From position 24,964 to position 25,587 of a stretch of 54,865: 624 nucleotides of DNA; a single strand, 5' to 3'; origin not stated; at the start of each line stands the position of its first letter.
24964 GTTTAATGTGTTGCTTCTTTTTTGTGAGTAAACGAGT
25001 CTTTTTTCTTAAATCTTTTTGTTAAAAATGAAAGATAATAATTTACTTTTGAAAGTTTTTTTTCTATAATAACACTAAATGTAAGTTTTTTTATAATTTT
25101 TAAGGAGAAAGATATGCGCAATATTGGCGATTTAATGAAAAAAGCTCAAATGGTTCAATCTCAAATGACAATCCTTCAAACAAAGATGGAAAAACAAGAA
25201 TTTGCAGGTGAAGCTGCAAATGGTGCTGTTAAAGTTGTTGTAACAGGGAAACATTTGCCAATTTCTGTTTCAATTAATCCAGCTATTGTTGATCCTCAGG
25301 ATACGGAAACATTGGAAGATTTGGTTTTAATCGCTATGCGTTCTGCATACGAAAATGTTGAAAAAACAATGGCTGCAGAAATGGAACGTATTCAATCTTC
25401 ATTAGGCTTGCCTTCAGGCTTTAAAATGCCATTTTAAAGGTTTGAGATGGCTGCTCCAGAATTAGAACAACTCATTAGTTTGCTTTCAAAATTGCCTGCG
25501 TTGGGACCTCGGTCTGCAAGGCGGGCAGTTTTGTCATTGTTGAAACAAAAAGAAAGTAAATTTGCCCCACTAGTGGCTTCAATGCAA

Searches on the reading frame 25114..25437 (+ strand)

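Call 6: search_protein_families(library=ncbifam, proteins=[window:25114-25437:+])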
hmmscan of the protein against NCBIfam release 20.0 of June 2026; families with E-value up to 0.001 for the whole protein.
window:25114-25437:+ (107 aa): 2 families
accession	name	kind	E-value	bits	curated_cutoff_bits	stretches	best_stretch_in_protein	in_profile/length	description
TIGR00103.1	DNA_YbaB_EbfC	equivalog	1e-21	77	49.45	1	3-92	7-96/104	YbaB/EbfC family nucleoid-associated protein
NF011218.0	PRK14625.1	equivalog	3.4e-10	40.3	151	1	1-91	1-91/109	hypothetical protein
